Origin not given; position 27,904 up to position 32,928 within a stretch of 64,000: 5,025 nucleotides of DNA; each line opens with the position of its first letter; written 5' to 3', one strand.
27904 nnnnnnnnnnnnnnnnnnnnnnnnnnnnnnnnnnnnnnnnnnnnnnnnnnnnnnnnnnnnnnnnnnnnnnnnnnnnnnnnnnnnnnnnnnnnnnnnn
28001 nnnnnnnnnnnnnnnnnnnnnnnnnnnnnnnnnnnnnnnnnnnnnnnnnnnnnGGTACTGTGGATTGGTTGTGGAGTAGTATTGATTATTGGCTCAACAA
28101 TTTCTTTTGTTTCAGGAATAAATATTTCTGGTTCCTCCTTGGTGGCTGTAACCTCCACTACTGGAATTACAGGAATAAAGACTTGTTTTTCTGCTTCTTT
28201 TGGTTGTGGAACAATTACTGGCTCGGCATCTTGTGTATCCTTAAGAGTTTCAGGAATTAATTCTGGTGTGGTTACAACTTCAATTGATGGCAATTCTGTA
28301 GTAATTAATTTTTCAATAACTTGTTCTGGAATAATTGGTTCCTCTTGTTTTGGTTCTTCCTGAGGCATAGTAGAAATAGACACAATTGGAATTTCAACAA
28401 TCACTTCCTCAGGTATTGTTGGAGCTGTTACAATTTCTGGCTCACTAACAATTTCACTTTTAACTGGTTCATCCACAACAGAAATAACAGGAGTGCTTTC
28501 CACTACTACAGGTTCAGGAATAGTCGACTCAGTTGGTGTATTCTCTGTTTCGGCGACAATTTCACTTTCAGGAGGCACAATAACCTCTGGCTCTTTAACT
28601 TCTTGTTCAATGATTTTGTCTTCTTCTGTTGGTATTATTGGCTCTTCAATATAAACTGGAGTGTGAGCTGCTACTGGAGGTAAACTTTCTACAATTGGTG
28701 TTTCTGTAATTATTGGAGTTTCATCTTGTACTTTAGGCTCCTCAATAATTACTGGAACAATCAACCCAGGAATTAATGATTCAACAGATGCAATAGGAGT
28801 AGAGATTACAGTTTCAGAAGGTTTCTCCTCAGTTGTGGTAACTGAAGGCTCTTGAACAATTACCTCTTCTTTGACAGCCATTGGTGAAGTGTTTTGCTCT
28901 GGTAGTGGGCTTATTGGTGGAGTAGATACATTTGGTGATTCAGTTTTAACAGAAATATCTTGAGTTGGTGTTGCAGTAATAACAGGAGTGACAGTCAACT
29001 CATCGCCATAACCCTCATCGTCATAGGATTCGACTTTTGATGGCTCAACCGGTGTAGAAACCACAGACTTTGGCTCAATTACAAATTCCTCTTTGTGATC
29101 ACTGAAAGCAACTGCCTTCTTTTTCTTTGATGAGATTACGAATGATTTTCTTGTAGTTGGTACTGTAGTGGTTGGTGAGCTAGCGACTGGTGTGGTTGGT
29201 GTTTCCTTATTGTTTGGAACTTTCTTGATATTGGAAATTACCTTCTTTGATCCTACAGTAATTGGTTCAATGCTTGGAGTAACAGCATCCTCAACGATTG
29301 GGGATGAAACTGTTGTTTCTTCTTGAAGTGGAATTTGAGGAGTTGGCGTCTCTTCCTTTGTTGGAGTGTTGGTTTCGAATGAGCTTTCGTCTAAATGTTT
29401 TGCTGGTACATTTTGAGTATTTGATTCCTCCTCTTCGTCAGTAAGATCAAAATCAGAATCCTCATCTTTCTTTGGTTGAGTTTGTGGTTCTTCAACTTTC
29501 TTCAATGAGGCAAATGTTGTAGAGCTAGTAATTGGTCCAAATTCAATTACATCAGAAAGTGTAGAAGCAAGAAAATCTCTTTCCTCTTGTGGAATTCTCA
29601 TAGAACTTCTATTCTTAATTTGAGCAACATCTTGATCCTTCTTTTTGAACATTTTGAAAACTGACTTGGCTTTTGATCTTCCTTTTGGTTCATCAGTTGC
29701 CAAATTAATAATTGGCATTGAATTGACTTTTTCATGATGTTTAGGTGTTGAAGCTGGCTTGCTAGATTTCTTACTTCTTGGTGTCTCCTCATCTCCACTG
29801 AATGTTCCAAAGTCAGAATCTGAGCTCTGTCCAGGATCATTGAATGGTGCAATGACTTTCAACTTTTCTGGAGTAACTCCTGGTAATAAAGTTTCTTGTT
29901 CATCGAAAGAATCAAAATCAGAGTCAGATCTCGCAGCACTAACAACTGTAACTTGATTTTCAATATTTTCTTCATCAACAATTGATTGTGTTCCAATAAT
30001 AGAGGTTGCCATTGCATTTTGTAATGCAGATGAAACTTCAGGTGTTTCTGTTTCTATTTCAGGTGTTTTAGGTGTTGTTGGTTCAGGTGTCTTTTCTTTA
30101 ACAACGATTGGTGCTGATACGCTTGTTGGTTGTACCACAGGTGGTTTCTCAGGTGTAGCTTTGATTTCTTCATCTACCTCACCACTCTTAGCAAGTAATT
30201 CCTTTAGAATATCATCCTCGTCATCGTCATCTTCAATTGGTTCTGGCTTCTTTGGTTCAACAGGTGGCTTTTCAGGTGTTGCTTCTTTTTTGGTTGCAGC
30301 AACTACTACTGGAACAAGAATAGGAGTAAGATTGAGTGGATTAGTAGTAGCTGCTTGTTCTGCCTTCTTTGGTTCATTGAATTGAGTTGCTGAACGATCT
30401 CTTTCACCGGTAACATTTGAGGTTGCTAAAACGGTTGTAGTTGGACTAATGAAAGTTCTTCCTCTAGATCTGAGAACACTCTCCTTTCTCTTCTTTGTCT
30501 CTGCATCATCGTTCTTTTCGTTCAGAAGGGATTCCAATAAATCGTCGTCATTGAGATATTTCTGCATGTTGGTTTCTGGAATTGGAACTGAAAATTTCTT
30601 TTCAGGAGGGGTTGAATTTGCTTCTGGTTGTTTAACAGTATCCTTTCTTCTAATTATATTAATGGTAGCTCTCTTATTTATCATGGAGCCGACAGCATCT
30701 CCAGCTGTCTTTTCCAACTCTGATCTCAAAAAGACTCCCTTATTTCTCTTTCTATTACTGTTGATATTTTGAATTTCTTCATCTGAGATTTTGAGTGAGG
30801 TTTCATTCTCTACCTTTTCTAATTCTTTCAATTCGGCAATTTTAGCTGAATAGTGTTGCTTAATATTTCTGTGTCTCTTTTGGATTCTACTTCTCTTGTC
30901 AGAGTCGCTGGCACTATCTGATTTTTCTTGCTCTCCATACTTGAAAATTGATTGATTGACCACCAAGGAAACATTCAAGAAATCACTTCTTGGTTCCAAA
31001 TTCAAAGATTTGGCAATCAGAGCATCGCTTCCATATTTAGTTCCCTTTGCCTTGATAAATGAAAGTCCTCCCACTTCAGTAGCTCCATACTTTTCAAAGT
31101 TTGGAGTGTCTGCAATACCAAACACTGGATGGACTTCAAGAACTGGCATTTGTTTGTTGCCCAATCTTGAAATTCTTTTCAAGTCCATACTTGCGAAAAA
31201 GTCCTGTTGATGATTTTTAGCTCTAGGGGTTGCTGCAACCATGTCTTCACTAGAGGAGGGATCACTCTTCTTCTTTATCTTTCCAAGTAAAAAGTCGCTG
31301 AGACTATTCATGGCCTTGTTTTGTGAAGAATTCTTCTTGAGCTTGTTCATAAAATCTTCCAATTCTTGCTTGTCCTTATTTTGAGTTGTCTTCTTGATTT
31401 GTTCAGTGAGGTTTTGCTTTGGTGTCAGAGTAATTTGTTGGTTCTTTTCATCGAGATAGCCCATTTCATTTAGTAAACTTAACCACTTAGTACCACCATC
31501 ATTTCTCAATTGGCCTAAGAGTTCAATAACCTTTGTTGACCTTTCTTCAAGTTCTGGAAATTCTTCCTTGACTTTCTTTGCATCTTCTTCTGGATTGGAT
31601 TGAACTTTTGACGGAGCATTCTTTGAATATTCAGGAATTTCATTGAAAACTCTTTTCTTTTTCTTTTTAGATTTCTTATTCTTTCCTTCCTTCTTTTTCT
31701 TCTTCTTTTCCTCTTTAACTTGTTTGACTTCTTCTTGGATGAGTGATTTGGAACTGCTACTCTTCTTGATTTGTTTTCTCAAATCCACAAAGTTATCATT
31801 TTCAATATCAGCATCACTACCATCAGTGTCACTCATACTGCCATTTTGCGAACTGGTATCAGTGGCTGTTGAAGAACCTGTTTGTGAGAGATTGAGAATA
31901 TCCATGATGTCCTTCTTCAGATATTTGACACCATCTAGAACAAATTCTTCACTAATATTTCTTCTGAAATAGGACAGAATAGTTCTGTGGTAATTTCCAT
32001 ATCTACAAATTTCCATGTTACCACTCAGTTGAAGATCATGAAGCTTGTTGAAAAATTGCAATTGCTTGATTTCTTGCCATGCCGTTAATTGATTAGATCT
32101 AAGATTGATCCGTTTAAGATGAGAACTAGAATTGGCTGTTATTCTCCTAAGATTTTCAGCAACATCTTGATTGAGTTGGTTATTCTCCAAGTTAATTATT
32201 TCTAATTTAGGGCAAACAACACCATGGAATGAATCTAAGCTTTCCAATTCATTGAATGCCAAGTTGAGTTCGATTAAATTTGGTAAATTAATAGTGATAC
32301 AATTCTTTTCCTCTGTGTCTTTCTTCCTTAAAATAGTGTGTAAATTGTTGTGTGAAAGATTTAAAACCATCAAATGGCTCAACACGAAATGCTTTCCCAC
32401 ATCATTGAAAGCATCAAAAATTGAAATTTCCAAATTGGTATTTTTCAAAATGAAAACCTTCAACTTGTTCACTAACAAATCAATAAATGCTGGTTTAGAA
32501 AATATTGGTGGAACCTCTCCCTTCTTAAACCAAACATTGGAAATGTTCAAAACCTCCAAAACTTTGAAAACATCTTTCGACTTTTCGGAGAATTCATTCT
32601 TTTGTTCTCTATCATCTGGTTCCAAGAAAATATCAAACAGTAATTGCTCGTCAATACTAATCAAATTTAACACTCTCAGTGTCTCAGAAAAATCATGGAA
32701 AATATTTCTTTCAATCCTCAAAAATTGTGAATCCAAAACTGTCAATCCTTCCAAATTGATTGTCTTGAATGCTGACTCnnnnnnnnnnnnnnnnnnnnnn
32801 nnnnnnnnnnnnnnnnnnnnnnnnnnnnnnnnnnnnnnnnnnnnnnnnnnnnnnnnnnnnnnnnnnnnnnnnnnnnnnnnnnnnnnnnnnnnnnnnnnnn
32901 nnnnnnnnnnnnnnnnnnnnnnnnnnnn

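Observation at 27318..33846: Giant LRR / poly-Lys / PEVK-like repeat protein gene spanning ~6 kb with multiple exons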

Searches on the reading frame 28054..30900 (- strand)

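Call 35: search_protein_families(library=pfam, proteins=[window:28054-30900:-], max_evalue=1)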
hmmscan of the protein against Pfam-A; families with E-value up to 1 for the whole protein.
window:28054-30900:- (949 aa): 1 family
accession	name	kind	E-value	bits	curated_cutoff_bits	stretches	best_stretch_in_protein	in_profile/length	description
PF23798.1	Beta-prop_SPT8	-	0.71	9.1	45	1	445-511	184-248/425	SPT8 beta propeller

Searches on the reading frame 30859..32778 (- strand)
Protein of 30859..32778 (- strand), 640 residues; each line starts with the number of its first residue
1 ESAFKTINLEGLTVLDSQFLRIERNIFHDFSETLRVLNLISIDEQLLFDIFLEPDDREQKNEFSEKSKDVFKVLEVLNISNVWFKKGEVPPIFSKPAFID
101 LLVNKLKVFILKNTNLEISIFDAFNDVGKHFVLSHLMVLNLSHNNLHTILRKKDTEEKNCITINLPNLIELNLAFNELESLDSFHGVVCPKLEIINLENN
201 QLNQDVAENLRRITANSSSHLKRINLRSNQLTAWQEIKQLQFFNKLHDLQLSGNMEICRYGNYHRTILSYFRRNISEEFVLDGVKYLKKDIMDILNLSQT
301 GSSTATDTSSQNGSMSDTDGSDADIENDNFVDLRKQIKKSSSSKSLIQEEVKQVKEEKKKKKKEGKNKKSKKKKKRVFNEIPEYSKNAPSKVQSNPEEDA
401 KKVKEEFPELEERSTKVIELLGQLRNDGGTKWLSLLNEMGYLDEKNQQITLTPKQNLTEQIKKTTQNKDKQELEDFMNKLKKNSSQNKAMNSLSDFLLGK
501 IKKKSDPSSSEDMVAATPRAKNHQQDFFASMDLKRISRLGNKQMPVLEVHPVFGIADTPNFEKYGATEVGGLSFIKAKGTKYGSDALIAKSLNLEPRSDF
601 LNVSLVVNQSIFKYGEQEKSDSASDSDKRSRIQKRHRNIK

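Call 24: search_protein_representatives(protein=window:30859-32778:-)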
Query: 640 residues. Proteins with E-value up to 0.001 (for the whole library): 11; up to 1e-10: 3; up to 1e-30: 2. The best 11 are listed.
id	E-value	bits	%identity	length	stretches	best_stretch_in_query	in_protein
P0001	0.0e+00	1267.7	99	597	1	9-601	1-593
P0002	2.7e-193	660.4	57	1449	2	2-394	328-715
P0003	9.8e-16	74.2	35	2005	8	162-235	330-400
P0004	2.3e-10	56.4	28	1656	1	152-408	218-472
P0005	7.6e-06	41.5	34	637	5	163-234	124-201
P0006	2.6e-05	39.7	40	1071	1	164-289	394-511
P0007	1.7e-04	37.0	33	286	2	163-269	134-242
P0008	1.9e-04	36.9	30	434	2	93-255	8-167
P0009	3.5e-04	36.0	30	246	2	166-272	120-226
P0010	5.2e-04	35.4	35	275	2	164-257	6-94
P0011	7.9e-04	34.8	31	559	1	135-271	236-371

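Call 25: predict_structure(protein=window:30859-32778:-)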
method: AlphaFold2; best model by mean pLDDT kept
length: 640 residues; sequences in the alignment: 1
mean_pLDDT: 35.8   pTM: 0.19
mean pLDDT of the five models: 35.8, 31.7, 29.8, 27.0, 26.6
residues with pLDDT >= 90: 0; 70-90: 0; 50-70: 31; < 50: 609
segments of 3 or more residues with pLDDT < 50: 1-63, 65-344, 346-348, 367-400, 406-470, 480-621, 625-627, 629-640
pLDDT, mean of each block of 10 residues (from residue 1): 28 29 30 31 38 41 44 38 36 42 38 30 33 28 32 33 31 37 30 32 40 36 31 31 33 30 29 34 39 39 35 34 38 40 44 57 49 35 30 42 44 37 39 42 38 37 44 51 39 36 30 27 28 25 27 29 35 37 35 32 30 36 48 39
secondary structure, 60 per line:
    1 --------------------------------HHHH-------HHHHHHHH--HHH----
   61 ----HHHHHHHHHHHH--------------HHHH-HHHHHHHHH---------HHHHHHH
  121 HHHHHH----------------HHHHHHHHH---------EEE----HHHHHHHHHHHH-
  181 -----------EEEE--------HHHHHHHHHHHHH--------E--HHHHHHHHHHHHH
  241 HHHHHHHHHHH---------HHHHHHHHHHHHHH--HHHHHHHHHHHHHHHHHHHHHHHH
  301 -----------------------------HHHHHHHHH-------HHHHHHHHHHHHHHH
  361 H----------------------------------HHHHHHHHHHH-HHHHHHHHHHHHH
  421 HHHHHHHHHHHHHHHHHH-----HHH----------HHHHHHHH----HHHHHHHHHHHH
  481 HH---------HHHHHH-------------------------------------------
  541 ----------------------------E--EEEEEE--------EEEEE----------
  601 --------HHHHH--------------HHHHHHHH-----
elements in order: H33-36 H44-51 H65-76 H91-94 H96-104 H114-126 H143-151 E161-163 H168-179 E192-195 H204-216 H228-251 H261-274 H277-300 H330-338 H346-361 H396-406 H408-438 H457-464 H469-482 H492-497 E572-577 E586-590 H609-613 H628-635

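Call 27: list_cluster_members(proteins=[P0002, P0003, P0004, P0005, P0006, P0008, P0011])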
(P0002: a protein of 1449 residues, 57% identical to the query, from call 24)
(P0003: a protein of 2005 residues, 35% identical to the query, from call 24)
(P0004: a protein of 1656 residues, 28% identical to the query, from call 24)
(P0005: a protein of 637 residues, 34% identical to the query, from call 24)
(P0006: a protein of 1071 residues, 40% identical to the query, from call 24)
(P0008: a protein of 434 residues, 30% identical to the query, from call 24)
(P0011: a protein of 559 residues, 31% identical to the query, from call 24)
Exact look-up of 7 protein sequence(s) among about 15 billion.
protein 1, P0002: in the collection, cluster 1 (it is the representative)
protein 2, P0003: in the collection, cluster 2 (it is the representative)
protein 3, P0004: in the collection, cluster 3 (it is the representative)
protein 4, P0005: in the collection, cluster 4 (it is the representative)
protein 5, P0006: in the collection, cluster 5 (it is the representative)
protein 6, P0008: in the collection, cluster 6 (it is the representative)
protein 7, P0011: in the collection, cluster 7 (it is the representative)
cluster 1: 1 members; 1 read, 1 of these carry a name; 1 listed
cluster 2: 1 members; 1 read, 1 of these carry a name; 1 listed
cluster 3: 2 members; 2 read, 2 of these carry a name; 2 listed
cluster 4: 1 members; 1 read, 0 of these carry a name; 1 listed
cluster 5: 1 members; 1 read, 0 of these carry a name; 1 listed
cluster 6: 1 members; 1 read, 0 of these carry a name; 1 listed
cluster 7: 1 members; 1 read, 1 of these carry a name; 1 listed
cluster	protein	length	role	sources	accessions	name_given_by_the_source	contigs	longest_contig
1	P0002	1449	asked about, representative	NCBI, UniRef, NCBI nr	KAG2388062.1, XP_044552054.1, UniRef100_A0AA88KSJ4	hypothetical protein C9374_000912 [Naegleria lovaniensis] | Leucine-rich repeat-containing protein n=1 Tax=Naegleria lovaniensis TaxID=51637 ... | uncharacterized protein C9374_000912 [Naegleria lovaniensis]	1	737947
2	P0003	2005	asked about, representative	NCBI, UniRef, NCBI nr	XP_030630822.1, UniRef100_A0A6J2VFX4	uncharacterized protein gp1ba [Chanos chanos] | Uncharacterized protein gp1ba n=1 Tax=Chanos chanos TaxID=29144 RepID=A0A6J2VFX4_CHACN | uncharacterized protein LOC115812482 [Chanos chanos]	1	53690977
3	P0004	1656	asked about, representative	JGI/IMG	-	hypothetical protein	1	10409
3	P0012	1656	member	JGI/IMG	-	hypothetical protein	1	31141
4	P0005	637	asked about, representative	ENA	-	-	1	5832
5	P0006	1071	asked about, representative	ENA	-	-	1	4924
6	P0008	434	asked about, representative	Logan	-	-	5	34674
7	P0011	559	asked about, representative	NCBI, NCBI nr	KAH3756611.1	tubulin-folding cofactor E [Pelomyxa schiedti]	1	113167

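Call 28: find_encoding_contigs(protein=P0002, flank=10000, max_places=3)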
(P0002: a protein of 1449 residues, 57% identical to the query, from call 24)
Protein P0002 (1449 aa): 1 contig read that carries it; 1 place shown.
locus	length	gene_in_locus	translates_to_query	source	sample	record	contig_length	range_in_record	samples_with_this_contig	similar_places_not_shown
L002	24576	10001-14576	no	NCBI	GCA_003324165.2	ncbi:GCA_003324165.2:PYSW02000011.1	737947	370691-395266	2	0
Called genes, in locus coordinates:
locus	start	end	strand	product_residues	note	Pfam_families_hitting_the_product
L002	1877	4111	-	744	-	PF09820:AAA-ATPase_like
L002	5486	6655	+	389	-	-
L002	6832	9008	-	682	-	PF00615:RGS, PF09128:RGS-like (faint)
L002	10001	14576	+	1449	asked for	-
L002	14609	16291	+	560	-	-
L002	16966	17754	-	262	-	-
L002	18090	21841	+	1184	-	PF06371:Drf_GBD, PF06367:Drf_FH3, PF02181:FH2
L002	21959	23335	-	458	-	-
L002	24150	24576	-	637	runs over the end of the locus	-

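Call 35: search_protein_families(library=pfam, proteins=[P0004, P0006, P0002], max_evalue=1)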
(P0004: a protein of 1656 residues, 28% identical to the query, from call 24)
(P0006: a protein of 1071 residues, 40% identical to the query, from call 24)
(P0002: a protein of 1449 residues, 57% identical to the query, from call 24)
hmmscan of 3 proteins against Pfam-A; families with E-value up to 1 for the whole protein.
P0004 (1656 aa): 6 families
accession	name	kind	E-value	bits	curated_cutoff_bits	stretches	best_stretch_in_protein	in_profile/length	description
PF12799.13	LRR_4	-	6.4e-11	42.6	27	3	232-269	1-37/44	Leucine Rich repeats (2 copies)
PF13855.12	LRR_8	-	2.9e-07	30.6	27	2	233-292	2-61/61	Leucine rich repeat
PF24048.1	LRR_NXF1-5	-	0.0063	16.5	30.5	2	254-316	52-115/142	NXF1/2/3/5 leucine-rich repeat domain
PF00560.39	LRR_1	-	0.018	15.5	20.6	0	257-276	1-18/23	Leucine Rich Repeat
PF14580.12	LRR_9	-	0.037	14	30.5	1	233-329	43-136/175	Leucine-rich repeat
PF25625.1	PH_NISCH_C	-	0.053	13.7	27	1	1390-1511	20-153/154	Nischarin, C-terminal PH domain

P0006 (1071 aa): 9 families
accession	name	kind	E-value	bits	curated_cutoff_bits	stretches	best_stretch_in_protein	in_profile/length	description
PF02181.28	FH2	-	1.3e-55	189.5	34.8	1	590-977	3-372/372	Formin Homology 2 Domain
PF12799.13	LRR_4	-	6.6e-12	45.7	27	2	396-439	1-43/44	Leucine Rich repeats (2 copies)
PF13855.12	LRR_8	-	1.6e-06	28.2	27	1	397-455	2-61/61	Leucine rich repeat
PF24048.1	LRR_NXF1-5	-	9.1e-06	25.7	30.5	2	418-487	52-128/142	NXF1/2/3/5 leucine-rich repeat domain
PF14580.12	LRR_9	-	2.5e-05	24.3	30.5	1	400-493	46-139/175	Leucine-rich repeat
PF00560.39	LRR_1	-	0.0052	17.1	20.6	0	421-434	1-15/23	Leucine Rich Repeat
PF06385.17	Baculo_LEF-11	-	0.041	14.8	22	1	867-917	24-72/93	Baculovirus LEF-11 protein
PF25007.1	DYH2-5-8_CC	-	0.043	14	27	1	880-936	13-68/120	Dynein axonemal heavy chain 2/5/8 coiled-coil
PF19595.4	DUF6100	-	0.047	13.8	27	1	740-833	18-111/222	Family of unknown function (DUF6100)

P0002 (1449 aa): 2 families
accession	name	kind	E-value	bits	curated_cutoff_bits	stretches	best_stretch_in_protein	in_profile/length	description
PF13855.12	LRR_8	-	0.011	15.9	27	1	493-532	22-61/61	Leucine rich repeat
PF24048.1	LRR_NXF1-5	-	0.31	11.1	30.5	1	468-533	26-93/142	NXF1/2/3/5 leucine-rich repeat domain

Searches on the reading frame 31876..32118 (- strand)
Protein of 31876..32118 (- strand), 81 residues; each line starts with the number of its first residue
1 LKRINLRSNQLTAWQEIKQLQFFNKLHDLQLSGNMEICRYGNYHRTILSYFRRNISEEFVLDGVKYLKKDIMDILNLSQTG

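Call 41: search_solved_structures(query=window:31876-32118:-, max_evalue=10, show_alignments=4)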
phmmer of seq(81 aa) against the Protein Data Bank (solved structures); distinct sequences matched with E-value up to 10: 7.
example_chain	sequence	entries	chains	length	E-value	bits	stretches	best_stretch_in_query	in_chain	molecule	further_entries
1ds9_A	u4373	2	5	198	0.023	18.3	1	4-40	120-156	OUTER ARM DYNEIN | Dynein axonemal light chain 1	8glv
1m9l_A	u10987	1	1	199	0.023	18.3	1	4-40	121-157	Outer Arm Dynein Light Chain 1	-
6l4p_A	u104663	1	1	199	0.024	18.3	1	4-40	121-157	Dynein light chain 1, axonemal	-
5yxm_A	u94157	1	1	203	0.025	18.2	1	4-40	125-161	Dynein light chain 1, axonemal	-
9ijj_4X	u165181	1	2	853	0.13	15.9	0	2-35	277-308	Leucine-rich repeat and death domain-containing protein 1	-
4n0h_F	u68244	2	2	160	0.6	13.8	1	17-70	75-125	Glutamyl-tRNA(Gln) amidotransferase subunit F, mitochondrial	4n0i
8glv_Em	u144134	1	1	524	0.97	13.1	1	4-53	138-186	Dynein regulatory complex subunit 3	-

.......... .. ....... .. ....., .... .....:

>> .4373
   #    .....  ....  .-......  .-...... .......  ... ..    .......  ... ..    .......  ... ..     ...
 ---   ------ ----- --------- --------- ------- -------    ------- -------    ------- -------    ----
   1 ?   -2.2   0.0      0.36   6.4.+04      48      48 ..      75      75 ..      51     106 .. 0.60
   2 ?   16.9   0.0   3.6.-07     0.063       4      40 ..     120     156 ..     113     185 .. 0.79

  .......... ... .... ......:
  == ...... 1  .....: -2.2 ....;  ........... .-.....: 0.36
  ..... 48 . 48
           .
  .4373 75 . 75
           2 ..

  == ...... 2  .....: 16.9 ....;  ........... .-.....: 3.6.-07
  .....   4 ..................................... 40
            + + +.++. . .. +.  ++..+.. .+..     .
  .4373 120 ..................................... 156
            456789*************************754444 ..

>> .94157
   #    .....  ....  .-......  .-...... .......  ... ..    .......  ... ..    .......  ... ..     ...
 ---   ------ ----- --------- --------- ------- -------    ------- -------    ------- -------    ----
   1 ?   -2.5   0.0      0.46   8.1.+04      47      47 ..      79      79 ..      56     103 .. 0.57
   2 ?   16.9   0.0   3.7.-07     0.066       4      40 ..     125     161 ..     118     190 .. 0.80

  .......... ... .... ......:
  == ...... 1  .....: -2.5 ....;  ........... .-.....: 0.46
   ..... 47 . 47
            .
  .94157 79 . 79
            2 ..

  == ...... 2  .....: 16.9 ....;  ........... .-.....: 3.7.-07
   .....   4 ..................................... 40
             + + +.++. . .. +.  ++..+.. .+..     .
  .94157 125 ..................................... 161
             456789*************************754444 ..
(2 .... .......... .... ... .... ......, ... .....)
